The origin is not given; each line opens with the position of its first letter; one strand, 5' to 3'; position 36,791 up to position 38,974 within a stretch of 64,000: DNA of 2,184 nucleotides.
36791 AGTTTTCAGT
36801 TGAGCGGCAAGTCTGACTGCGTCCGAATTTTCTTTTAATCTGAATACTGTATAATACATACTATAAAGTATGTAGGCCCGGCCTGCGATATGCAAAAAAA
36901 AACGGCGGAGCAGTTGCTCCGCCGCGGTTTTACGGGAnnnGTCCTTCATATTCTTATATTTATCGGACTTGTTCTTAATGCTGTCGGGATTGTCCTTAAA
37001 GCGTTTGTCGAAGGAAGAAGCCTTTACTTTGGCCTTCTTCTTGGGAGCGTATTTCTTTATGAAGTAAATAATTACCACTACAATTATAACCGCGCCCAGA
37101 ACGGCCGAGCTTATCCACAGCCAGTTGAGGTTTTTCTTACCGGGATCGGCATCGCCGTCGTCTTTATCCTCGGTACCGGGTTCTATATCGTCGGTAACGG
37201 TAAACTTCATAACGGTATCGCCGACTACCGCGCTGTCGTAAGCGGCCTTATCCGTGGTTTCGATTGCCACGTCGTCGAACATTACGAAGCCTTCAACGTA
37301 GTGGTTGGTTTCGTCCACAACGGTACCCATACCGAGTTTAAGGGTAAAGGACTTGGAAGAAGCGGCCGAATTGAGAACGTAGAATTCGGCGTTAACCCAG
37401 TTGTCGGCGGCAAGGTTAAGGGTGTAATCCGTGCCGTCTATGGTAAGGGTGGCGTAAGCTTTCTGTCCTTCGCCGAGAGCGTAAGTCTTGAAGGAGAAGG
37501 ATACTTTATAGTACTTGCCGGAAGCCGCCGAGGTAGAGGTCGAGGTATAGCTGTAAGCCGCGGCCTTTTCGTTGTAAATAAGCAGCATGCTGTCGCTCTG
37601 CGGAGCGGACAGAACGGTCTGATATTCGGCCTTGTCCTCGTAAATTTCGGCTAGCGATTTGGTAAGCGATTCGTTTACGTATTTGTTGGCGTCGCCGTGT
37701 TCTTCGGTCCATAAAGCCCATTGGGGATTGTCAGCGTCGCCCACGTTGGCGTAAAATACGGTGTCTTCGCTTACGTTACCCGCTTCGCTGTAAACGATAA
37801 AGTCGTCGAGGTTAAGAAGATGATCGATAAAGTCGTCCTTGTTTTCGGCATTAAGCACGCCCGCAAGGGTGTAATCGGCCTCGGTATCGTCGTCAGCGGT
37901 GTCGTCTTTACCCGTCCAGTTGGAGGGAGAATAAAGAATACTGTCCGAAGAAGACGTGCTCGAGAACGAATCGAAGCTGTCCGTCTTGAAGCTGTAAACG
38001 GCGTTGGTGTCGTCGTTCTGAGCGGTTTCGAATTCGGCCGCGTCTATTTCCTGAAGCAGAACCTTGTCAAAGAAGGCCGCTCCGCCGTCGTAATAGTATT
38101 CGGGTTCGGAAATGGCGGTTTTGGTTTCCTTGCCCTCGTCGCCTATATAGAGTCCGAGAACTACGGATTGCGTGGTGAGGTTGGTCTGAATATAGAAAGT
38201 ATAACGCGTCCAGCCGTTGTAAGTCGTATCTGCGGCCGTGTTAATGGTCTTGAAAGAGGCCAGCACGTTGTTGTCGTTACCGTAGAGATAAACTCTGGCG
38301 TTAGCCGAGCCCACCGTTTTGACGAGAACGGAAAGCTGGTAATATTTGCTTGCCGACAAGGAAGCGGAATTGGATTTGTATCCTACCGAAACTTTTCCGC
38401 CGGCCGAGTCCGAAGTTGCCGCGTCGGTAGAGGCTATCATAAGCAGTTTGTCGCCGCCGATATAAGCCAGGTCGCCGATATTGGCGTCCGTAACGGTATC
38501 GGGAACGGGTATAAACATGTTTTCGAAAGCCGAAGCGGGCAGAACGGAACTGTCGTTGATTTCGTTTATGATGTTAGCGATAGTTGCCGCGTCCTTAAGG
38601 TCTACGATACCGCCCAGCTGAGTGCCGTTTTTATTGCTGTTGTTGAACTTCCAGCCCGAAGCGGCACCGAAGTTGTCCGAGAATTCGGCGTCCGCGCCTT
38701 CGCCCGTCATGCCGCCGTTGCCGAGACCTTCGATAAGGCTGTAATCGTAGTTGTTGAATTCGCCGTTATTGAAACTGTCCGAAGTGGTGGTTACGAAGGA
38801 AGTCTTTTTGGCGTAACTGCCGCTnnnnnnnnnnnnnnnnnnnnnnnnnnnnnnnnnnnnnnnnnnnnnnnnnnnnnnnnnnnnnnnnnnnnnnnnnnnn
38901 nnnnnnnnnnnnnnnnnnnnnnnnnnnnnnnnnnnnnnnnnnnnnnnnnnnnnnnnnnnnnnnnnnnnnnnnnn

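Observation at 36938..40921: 1327-aa envelope protein with a lipobox, five divergent CBM-like modules and a C-terminal TM/polybasic anchor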

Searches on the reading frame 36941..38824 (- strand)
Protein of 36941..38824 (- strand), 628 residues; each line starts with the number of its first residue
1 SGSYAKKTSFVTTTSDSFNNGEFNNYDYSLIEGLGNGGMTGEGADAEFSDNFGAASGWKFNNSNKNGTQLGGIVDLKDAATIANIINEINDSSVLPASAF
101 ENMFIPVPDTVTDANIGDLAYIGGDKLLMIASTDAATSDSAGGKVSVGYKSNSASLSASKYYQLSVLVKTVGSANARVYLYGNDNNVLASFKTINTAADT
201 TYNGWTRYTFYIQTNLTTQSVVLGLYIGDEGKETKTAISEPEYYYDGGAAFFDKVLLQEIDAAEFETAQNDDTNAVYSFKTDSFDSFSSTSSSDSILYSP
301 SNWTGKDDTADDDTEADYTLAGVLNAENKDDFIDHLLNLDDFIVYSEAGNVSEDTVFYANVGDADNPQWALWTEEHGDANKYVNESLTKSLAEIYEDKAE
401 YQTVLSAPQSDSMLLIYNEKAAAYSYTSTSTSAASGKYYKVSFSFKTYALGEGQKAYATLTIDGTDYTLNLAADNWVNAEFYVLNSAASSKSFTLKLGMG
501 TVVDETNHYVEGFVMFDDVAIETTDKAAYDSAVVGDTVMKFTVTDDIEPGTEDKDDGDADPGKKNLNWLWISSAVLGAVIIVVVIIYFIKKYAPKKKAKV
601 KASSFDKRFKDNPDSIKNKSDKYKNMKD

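Call 45: predict_structure(alignment_id=A3)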
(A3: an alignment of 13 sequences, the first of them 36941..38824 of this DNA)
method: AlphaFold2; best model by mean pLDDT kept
length: 628 residues; sequences in the alignment: 13
mean_pLDDT: 64.4   pTM: 0.56
mean pLDDT of the five models: 64.4, 63.8, 60.6, 60.0, 60.0
residues with pLDDT >= 90: 67; 70-90: 222; 50-70: 153; < 50: 186
segments of 3 or more residues with pLDDT < 50: 1-17, 29-50, 92-97, 99-123, 140-143, 196-202, 232-245, 345-349, 362-368, 371-385, 548-570, 593-628
pLDDT, mean of each block of 10 residues (from residue 1): 30 40 52 30 33 63 58 64 57 48 41 35 64 56 64 82 86 76 73 52 71 83 77 36 54 84 88 83 65 64 75 61 78 74 51 54 48 42 48 74 72 85 87 88 90 86 89 90 90 89 70 89 90 91 65 29 39 68 78 43 34 40 41
secondary structure, 60 per line:
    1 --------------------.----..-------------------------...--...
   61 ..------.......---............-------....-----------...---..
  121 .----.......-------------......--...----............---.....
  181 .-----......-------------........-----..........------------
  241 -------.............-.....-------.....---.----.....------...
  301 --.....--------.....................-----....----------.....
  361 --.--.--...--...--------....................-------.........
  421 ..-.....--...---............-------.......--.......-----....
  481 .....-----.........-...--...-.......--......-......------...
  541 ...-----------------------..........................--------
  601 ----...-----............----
elements in order (helices of 4 or more, strands of 3 or more residues): E53-55 E58-62 E69-75 H79-90 H98-101 E126-132 E146-151 E154-156 E161-172 E176-181 E187-192 E206-213 E219-228 E248-260 H262-266 E274-278 E287-291 E298-300 E303-307 E319-325 H326-336 E342-345 E356-360 E369-371 H385-404 E412-422 E424-428 E431-433 E437-448 E456-462 E465-471 E477-485 E491-499 E501-503 E506-508 E510-516 E519-524 H526-531 E538-543 H567-592 H613-624
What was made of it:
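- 37127..37255 (-): Acidic, low-confidence linker between module 5 and the membrane (aa 1223-1265). It ends in the juxtamembrane motif N-W-L-W-I-S-S. pLDDT below 50 (call 45).
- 37049..37126 (-): C-terminal transmembrane helix (aa 1266-1291). Modelled as a helix (call 45).
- Checked: AlphaFold2 models the second as a helix at aa 1266-1291 (call 45).
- C-terminal half: overall pLDDT 64.4, module cores at pLDDT 70-91, plus a TM helix (call 45).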

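Call 49: fold_search(model_id=the predicted structure, library=pdb)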
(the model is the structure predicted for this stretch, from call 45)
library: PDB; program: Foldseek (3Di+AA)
matches with E <= 10: 1724; with E <= 0.001: 211
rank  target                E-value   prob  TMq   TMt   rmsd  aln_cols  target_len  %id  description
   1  8a19_A                2.2e-11  1.00  0.15  0.08  21.3       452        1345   12  Structure of a leucinostatin derivative determined by host lattice display : L1E4V1 construct (released 2022-12-07)
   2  8a1a_A                2.2e-11  1.00  0.15  0.08  20.4       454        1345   12  Structure of a leucinostatin derivative determined by host lattice display : L1F11V1 construct (released 2022-12-07)
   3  6qfk_A                2.3e-11  1.00  0.15  0.08  20.3       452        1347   12  EngBF DARPin Fusion 4b G10 (released 2019-11-06)
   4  2zxq                  8.2e-11  1.00  0.15  0.09  19.7       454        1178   12  Crystal structure of endo-alpha-N-acetylgalactosaminidase from Bifidobacterium longum (EngBF) (released 2009-06-16)
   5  6qep                  1.0e-10  1.00  0.15  0.08  19.7       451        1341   12  EngBF DARPin Fusion 4b H14 (released 2019-11-06)
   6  6qev_B                1.1e-10  1.00  0.15  0.08  20.1       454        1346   11  EngBF DARPin Fusion 4b B6 (released 2019-11-06)
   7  7kwb_B                2.4e-09  1.00  0.16  0.23  19.2       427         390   12  Surface glycan-binding protein B from Bacteroides thetaiotaomicron (released 2021-02-17)
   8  5a57                  6.2e-09  1.00  0.15  0.09  20.4       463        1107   10  The structure of GH101 from Streptococcus pneumoniae TIGR4 in complex with PUGT (released 2015-09-02)
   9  4xup_F                8.1e-09  1.00  0.18  0.32  18.5       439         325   10  Structure of the N-terminal CBM22-1-CBM22-2 tandem domain from Paenibacillus barcinonensis Xyn10C (released 2015-06-03)
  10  5a59_A                8.6e-09  1.00  0.15  0.10  20.0       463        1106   10  The structure of GH101 E796Q mutant from Streptococcus pneumoniae TIGR4 in complex with T-antigen (released 2015-09-02)
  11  8w7n                  1.0e-08  1.00  0.15  0.10  26.6       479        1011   10  Crystal structure of the in-cell Cry1Aa purified from Bacillus thuringiensis (released 2024-03-06)
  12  3ecq_B                1.2e-08  1.00  0.15  0.08  20.4       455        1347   12  Endo-alpha-N-acetylgalactosaminidase from Streptococcus pneumoniae: SeMet structure (released 2008-09-09)
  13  5a56_A                1.2e-08  1.00  0.15  0.09  20.4       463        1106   10  The structure of GH101 from Streptococcus pneumoniae TIGR4 in complex with 1-O-methyl-T-antigen (released 2015-09-02)
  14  4xup_D                1.7e-08  1.00  0.18  0.31  15.2       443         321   11  Structure of the N-terminal CBM22-1-CBM22-2 tandem domain from Paenibacillus barcinonensis Xyn10C (released 2015-06-03)
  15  4xup_A                1.8e-08  1.00  0.20  0.33  15.9       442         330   10  Structure of the N-terminal CBM22-1-CBM22-2 tandem domain from Paenibacillus barcinonensis Xyn10C (released 2015-06-03)
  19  4xup_B                3.4e-08  1.00  0.17  0.31  14.0       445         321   10  Structure of the N-terminal CBM22-1-CBM22-2 tandem domain from Paenibacillus barcinonensis Xyn10C (released 2015-06-03)
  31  9b8i                  9.4e-06  0.82  0.10  0.09  30.3       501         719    8  Cryo-EM structure of the E. coli cellulose synthase BcsB-BcsC fusion protein (released 2025-02-19)
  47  2xom_A                3.9e-05  1.00  0.18  0.64   9.1       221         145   10  Atomic resolution structure of TmCBM61 in complex with beta-1,4- galactotriose (released 2010-09-08)
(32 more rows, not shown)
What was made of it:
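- On CBM_4_9-type carbohydrate-binding modules (PF02018; CAZy CBM4/9/16/22): The C-terminal half gives 4xup at E 8e-9 and CBM61 2xom (call 49).
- Closest known: BcsB, the periplasmic subunit of bacterial cellulose synthase. Same: BcsB is among the weaker Foldseek hits (9b8i and 5eiy_B, probability 0.82-0.85; call 49).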
